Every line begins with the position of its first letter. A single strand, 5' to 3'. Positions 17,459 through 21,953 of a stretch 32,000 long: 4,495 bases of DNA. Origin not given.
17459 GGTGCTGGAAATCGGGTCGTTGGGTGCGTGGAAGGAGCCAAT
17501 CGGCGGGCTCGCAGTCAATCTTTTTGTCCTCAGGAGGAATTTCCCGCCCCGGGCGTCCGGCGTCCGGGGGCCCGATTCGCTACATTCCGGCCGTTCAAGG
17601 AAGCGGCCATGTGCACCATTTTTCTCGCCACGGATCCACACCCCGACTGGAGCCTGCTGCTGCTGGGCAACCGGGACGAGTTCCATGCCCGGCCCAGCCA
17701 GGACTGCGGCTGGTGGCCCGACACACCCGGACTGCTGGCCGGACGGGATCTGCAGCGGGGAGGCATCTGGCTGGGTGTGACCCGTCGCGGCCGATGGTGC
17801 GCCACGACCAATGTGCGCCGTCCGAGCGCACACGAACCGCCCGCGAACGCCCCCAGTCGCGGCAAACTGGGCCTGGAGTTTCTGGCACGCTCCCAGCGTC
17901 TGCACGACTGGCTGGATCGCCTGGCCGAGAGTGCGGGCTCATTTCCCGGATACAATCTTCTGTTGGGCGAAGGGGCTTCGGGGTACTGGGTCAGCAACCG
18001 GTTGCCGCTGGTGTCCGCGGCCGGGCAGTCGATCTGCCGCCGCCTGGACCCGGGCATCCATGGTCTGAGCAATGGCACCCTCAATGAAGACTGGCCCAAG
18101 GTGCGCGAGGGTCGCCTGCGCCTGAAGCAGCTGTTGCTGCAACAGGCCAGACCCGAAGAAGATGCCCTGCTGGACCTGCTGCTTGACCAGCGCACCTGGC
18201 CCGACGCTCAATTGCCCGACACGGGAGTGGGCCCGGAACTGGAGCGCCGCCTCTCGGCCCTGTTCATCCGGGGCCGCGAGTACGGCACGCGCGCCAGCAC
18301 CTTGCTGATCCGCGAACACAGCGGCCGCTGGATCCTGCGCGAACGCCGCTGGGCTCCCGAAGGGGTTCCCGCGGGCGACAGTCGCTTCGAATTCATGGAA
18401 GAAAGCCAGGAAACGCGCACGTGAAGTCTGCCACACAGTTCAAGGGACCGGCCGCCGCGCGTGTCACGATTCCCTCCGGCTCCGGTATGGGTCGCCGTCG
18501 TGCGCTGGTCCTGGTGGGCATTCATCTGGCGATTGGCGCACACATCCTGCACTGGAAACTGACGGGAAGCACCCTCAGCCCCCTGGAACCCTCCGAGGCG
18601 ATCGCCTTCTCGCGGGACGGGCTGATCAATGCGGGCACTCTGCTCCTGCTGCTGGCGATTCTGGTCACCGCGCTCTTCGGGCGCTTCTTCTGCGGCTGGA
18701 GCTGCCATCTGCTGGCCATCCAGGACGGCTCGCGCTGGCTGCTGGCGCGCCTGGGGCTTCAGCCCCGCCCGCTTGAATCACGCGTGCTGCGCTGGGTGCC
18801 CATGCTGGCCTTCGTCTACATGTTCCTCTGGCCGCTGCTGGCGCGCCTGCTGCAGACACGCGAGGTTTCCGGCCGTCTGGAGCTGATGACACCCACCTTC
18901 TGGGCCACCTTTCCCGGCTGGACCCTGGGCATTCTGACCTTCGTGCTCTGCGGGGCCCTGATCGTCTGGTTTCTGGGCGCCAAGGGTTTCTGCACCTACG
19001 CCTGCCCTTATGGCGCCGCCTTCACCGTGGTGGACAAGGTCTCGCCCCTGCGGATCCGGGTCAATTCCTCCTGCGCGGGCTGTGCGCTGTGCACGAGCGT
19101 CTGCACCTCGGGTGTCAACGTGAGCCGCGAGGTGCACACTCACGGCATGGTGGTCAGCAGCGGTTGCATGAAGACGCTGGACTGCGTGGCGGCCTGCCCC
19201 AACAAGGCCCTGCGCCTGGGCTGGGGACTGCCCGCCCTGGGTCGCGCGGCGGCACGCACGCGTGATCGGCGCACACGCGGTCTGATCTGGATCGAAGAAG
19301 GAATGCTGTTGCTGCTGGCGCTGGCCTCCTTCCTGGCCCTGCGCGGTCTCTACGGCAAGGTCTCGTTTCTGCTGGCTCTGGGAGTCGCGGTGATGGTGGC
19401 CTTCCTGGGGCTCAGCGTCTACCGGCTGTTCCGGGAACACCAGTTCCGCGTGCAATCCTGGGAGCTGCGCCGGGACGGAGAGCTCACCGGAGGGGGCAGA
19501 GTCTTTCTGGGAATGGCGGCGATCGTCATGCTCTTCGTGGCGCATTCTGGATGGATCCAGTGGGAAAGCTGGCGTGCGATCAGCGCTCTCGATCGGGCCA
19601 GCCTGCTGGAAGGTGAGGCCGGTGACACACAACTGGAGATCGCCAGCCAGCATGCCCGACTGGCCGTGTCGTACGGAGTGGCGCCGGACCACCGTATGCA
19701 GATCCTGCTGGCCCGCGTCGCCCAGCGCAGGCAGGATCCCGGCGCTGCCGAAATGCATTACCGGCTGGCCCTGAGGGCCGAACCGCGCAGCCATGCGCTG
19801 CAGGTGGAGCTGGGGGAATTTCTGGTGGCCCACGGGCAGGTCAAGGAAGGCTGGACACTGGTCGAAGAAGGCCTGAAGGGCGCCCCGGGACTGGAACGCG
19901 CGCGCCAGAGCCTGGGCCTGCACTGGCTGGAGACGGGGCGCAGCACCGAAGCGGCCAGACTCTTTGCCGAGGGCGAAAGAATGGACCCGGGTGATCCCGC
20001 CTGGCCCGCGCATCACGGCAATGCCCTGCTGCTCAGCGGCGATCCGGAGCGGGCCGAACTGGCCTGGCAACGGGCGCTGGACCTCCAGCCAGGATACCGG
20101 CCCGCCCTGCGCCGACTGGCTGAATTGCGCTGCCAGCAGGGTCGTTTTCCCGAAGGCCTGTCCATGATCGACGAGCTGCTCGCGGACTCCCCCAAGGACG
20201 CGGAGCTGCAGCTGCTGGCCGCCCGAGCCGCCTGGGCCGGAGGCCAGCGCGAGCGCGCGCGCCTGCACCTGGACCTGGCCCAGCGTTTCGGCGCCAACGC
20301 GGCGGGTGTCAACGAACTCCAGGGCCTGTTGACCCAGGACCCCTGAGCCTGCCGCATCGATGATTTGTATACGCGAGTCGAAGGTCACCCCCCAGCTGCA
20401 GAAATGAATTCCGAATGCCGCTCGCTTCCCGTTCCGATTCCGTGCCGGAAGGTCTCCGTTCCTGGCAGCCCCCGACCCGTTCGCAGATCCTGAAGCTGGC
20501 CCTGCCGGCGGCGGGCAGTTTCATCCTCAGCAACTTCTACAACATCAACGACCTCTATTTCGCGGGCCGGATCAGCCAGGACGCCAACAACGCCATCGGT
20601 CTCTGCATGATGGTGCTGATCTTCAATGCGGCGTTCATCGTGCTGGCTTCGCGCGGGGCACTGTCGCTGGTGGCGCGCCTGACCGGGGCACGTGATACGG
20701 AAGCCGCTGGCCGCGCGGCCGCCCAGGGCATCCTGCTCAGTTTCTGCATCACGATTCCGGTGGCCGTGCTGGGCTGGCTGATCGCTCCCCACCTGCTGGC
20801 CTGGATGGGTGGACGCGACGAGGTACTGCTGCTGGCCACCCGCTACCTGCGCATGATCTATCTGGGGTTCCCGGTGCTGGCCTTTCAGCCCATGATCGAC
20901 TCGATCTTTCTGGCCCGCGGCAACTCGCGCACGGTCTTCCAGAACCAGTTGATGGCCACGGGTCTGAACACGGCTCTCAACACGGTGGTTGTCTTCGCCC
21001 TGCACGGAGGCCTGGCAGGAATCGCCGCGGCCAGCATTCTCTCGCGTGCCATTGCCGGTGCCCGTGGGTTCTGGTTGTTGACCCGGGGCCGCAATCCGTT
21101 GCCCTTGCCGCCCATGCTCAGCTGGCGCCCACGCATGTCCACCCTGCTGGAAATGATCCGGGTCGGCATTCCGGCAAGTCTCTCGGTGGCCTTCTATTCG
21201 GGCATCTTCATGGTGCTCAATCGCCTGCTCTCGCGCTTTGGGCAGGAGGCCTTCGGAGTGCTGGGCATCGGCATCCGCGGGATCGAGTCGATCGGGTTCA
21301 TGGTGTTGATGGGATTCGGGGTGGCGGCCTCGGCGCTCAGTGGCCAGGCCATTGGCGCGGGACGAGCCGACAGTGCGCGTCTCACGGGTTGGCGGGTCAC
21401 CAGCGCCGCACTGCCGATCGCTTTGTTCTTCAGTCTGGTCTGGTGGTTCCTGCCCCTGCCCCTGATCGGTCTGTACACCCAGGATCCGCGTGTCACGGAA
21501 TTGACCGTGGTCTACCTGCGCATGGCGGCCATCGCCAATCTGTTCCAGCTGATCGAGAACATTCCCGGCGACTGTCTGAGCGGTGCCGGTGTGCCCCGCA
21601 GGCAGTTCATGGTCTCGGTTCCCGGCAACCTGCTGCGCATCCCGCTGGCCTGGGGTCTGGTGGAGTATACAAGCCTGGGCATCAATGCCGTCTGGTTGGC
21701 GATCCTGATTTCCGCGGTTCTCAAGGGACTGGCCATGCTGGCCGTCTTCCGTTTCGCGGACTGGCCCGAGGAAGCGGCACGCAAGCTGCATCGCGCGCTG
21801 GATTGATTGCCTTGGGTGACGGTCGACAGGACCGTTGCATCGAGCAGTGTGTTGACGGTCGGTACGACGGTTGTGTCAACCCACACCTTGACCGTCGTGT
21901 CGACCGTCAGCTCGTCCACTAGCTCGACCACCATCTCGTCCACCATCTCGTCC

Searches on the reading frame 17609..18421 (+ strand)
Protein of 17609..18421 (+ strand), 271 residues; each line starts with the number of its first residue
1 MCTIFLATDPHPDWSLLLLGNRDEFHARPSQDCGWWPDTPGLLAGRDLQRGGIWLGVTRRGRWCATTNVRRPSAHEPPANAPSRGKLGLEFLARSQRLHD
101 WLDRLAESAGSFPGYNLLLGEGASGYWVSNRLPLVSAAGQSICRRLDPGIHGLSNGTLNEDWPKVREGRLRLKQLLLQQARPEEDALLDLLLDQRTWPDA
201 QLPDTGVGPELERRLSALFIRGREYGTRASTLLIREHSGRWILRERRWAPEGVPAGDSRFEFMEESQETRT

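Call 71: search_protein_families(library=pfam, proteins=[window:17609-18421:+], max_evalue=0.001)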
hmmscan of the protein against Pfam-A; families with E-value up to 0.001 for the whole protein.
window:17609-18421:+ (271 aa): 1 family
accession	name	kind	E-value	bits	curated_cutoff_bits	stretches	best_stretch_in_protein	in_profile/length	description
PF05742.17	TANGO2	-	5.5e-59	200.8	22.6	1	1-249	1-256/257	Transport and Golgi organisation 2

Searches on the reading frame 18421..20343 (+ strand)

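Call 55: search_protein_families(library=pfam, proteins=[window:18421-20343:+], max_evalue=0.001)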
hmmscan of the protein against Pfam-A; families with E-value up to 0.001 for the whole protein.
window:18421-20343:+ (641 aa): 10 families
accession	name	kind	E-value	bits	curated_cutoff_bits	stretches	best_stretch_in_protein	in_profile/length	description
PF14559.12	TPR_19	-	2.2e-13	50.8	25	2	536-602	1-67/68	Tetratricopeptide repeat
PF13428.12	TPR_14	-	5e-10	39.5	23.5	0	533-569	8-44/44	Tetratricopeptide repeat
PF13432.12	TPR_16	-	1.1e-08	35.8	32.7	0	566-627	3-64/65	Tetratricopeptide repeat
PF12801.12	Fer4_5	-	1.3e-07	31.9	22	1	74-110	7-43/48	4Fe-4S binding domain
PF07719.23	TPR_2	-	1.8e-06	28.1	27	0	533-558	8-33/34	Tetratricopeptide repeat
PF13237.11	Fer4_10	-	5.6e-06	26.6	25.5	1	214-260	5-53/53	4Fe-4S dicluster domain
PF13429.12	TPR_15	-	7.2e-06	26.1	26.2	1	420-554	142-276/280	Tetratricopeptide repeat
PF12838.12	Fer4_7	-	7e-05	23.7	27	0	218-263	2-52/52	4Fe-4S dicluster domain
PF23914.1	TPR_CcmH_CycH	-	8.9e-05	22.8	42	0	533-613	57-140/158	Cytochrome c-type biogenesis protein H TPR domain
PF13187.11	Fer4_9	-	0.00036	20.9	27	1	218-263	2-51/52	4Fe-4S dicluster domain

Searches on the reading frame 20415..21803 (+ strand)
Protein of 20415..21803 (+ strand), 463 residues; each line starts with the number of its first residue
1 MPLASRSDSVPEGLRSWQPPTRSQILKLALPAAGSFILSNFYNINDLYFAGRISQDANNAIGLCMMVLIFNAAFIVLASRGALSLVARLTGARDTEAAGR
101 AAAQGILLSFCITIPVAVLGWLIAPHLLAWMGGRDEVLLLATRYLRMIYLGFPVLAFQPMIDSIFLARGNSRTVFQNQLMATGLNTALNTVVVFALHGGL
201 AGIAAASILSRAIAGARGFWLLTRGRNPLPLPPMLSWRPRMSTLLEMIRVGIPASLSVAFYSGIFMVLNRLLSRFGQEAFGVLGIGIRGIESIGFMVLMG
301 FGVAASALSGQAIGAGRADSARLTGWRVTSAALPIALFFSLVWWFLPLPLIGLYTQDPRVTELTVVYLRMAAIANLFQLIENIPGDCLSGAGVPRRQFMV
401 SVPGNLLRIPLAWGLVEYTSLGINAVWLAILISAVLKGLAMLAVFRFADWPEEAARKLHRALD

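Call 8: find_encoding_contigs(protein=window:20415-21803:+, flank=10000, max_places=10)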
Protein window:20415-21803:+ (463 aa): 1 contig read that carries it; 1 place shown.
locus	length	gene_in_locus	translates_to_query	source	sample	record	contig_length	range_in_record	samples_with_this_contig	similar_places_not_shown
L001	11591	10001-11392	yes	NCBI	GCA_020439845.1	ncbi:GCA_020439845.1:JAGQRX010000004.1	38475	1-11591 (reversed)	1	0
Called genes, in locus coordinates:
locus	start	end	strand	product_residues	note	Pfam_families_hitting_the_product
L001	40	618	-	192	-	PF03167:UDG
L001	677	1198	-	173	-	-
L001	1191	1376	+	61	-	-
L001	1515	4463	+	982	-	PF07504:FTP (faint), PF01447:Peptidase_M4, PF02868:Peptidase_M4_C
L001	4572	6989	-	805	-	PF00932:LTD, PF13091:PLDc_2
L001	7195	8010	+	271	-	PF05742:TANGO2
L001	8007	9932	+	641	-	PF12801:Fer4_5 (weak), PF13237:Fer4_10 (weak), PF13432:TPR_16 (faint), PF13428:TPR_14 (faint), PF13429:TPR_15 (weak), PF07719:TPR_2 (faint), PF14559:TPR_19 (weak)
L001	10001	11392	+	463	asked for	PF03023:MurJ, PF01554:MatE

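Call 37: find_homologous_proteins(query=window:20415-21803:+, max_evalue=1e-30)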
Query window:20415-21803:+ (463 aa): 23 proteins with E <= 1e-30 among 8000 candidates.
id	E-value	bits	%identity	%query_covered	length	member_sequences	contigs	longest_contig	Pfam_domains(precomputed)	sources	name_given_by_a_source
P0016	2.0e-294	994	100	100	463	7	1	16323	PF01554.24,PF03023.20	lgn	-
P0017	2.1e-221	754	77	98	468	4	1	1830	PF01554.24,PF03023.20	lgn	-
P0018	4.7e-218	743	77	100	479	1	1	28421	PF01554.24,PF03023.20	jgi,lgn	jgi:putative MATE family efflux protein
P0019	1.1e-169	583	65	95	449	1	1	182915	PF01554.24,PF03023.20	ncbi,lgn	-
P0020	8.3e-124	432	51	99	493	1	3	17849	PF01554.24,PF03023.20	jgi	jgi:putative MATE family efflux protein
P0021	2.7e-123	430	52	96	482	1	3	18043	PF01554.24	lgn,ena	-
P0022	7.2e-123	429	51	96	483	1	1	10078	PF01554.24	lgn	-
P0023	5.8e-116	406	48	94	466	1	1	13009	PF01554.24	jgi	jgi:putative MATE family efflux protein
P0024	3.3e-115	404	49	96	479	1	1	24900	PF01554.24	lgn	-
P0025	7.1e-115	403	47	94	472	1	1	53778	PF01554.24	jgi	jgi:putative MATE family efflux protein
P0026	1.3e-113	398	47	98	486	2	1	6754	PF01554.24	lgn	-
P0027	3.4e-111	390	48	94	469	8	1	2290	PF01554.24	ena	-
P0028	1.9e-110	388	45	95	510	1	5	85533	PF01554.24,PF03023.20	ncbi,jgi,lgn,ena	-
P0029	1.2e-109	385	46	95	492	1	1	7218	PF01554.24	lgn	-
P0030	1.2e-109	385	46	97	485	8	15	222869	PF01554.24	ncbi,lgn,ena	-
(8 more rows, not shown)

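Call 38: find_encoding_contigs(protein=P0018, flank=6000, max_places=4)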
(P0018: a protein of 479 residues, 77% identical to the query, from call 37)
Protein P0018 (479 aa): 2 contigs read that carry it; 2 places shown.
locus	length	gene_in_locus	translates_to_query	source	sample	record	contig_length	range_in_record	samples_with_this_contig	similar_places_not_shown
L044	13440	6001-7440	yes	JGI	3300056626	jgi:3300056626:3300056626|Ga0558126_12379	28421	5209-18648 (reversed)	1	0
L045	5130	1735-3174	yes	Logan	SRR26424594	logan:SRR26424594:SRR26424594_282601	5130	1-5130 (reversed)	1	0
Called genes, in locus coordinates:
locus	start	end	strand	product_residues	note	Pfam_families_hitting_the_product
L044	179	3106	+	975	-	PF01447:Peptidase_M4, PF02868:Peptidase_M4_C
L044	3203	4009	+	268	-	PF05742:TANGO2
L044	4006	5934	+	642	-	PF12801:Fer4_5 (weak), PF13428:TPR_14 (faint), PF13432:TPR_16 (faint), PF14559:TPR_19 (faint), PF23914:TPR_CcmH_CycH (faint), PF07719:TPR_2 (faint)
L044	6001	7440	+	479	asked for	PF03023:MurJ, PF01554:MatE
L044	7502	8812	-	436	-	PF02518:HATPase_c, PF00072:Response_reg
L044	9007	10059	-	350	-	PF01791:DeoC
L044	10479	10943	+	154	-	-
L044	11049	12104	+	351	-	-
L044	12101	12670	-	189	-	PF13302:Acetyltransf_3, PF00583:Acetyltransf_1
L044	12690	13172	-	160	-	PF25084:LbH_EIF2B (weak), PF25087:GMPPB_C (faint), PF00132:Hexapep, PF14602:Hexapep_2 (weak)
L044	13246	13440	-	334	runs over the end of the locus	PF01408:GFO_IDH_MocA, PF02894:GFO_IDH_MocA_C, PF22725:GFO_IDH_MocA_C3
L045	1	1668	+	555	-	?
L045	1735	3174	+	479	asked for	PF03023:MurJ, PF01554:MatE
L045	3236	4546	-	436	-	PF02518:HATPase_c, PF00072:Response_reg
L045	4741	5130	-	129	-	?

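Call 39: find_encoding_contigs(protein=P0019, flank=6000, max_places=4)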
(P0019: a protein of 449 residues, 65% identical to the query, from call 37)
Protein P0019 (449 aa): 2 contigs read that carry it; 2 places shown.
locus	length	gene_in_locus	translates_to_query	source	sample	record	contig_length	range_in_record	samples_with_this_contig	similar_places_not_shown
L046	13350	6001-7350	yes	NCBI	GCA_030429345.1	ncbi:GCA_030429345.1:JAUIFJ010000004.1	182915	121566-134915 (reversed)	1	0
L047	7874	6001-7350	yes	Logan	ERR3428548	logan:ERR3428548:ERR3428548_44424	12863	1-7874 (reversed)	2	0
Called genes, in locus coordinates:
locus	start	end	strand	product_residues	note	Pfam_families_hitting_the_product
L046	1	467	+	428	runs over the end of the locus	PF07690:MFS_1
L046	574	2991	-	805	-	PF00932:LTD, PF13091:PLDc_2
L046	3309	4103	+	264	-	PF05742:TANGO2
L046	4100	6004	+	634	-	PF12801:Fer4_5 (weak), PF12838:Fer4_7 (faint), PF13237:Fer4_10 (weak), PF13428:TPR_14 (faint), PF13431:TPR_17 (faint), PF23914:TPR_CcmH_CycH (weak), PF13432:TPR_16, PF14559:TPR_19, +8 more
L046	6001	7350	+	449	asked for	PF01554:MatE, PF03023:MurJ, PF01554:MatE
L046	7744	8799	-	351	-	PF01791:DeoC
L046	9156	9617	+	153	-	PF01381:HTH_3 (faint)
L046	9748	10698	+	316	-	-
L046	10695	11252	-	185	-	PF13302:Acetyltransf_3, PF00583:Acetyltransf_1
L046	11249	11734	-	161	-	PF25084:LbH_EIF2B (faint), PF25087:GMPPB_C (weak), PF00132:Hexapep, PF14602:Hexapep_2 (weak)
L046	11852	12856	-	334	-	PF01408:GFO_IDH_MocA, PF02894:GFO_IDH_MocA_C, PF22725:GFO_IDH_MocA_C3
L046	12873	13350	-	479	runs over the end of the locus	PF13727:CoA_binding_3, PF02397:Bac_transf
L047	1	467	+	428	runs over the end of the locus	PF07690:MFS_1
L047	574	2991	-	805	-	PF00932:LTD, PF13091:PLDc_2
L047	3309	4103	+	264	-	PF05742:TANGO2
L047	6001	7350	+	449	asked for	PF01554:MatE, PF03023:MurJ, PF01554:MatE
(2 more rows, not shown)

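Call 40: find_encoding_contigs(protein=P0016, flank=6000, max_places=6)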
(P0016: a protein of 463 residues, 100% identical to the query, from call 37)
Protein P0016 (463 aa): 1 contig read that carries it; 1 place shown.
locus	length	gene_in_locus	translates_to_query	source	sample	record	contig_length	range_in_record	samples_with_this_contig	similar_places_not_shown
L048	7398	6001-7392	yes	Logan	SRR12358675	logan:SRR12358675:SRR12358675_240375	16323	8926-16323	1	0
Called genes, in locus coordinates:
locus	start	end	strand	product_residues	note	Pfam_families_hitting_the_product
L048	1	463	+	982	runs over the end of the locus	PF07504:FTP (faint), PF01447:Peptidase_M4, PF02868:Peptidase_M4_C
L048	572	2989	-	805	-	PF00932:LTD, PF13091:PLDc_2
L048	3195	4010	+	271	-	PF05742:TANGO2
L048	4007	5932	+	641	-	PF12801:Fer4_5 (weak), PF13237:Fer4_10 (weak), PF13432:TPR_16 (faint), PF13428:TPR_14 (faint), PF13429:TPR_15 (weak), PF07719:TPR_2 (faint), PF14559:TPR_19 (weak)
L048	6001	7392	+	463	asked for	PF03023:MurJ, PF01554:MatE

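Call 44: list_cluster_members(proteins=[window:20415-21803:+, P0019, window:23785-24837:-])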
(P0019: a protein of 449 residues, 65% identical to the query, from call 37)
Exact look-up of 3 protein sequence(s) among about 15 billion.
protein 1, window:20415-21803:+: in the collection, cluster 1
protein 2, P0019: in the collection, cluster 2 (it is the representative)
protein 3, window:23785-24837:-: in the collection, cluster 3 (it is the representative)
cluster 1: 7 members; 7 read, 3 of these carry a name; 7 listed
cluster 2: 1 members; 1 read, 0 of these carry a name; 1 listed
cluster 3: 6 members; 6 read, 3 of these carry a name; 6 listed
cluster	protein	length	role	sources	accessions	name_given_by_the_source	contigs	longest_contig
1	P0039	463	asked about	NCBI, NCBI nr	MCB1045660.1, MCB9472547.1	MAG: MATE family efflux transporter [Calditrichaeota bacterium] | MATE family efflux transporter [Calditrichota bacterium]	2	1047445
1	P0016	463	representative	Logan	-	-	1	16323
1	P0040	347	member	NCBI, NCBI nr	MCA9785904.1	MAG: MATE family efflux transporter, partial [Candidatus Cloacimonetes bacterium] | MATE family efflux transporter [Candidatus Cloacimonadota bacterium]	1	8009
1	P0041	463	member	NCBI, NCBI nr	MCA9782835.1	MAG: MATE family efflux transporter [Candidatus Cloacimonetes bacterium] | MATE family efflux transporter [Candidatus Cloacimonadota bacterium]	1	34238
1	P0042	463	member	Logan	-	-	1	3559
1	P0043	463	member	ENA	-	-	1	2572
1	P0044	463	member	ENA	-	-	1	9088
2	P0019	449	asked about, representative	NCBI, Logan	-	-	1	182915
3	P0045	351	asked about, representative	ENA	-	-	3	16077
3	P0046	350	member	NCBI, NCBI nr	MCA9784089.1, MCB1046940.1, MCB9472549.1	MAG: class I fructose-bisphosphate aldolase [Calditrichaeota bacterium] | class I fructose-bisphosphate aldolase [Candidatus Cloacimonadota bacterium]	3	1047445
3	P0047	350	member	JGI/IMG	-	class I fructose-bisphosphate aldolase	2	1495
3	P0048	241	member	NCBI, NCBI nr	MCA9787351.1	MAG: class I fructose-bisphosphate aldolase, partial [Candidatus Cloacimonetes bacterium] | class I fructose-bisphosphate aldolase [Candidatus Cloacimonadota bacterium]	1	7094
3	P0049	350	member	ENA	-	-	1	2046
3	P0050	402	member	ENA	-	-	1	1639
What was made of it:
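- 20415..21806 (+): MATE efflux gene (context). Its 3' end faces the element. The exact protein is MCB9472547.1 (call 44).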

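Call 55: search_protein_families(library=pfam, proteins=[window:20415-21803:+], max_evalue=0.001)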
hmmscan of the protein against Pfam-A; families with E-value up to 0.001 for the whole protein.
window:20415-21803:+ (463 aa): 2 families
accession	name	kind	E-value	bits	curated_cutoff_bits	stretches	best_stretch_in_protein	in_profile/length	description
PF01554.23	MatE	-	4.6e-48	163.4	24.9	2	253-413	1-160/161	MatE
PF03023.19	MurJ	-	1.7e-08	33.9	27.4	1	72-224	247-401/451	Lipid II flippase MurJ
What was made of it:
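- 20415..21806 (+): Pfam MatE, E=4.6e-48 (call 55).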

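Call 86: find_encoding_contigs(protein=P0041, flank=2500, max_places=6)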
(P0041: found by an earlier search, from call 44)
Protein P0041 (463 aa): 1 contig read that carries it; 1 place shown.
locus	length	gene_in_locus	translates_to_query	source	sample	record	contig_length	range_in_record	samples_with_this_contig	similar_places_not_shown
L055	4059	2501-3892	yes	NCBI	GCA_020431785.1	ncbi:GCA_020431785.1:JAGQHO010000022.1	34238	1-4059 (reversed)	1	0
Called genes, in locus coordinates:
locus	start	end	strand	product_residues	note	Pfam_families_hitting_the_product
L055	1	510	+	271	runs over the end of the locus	PF05742:TANGO2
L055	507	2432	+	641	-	PF12801:Fer4_5 (weak), PF13237:Fer4_10 (weak), PF13432:TPR_16 (faint), PF13428:TPR_14 (faint), PF13429:TPR_15 (weak), PF07719:TPR_2 (faint), PF14559:TPR_19 (weak)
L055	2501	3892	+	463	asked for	PF03023:MurJ, PF01554:MatE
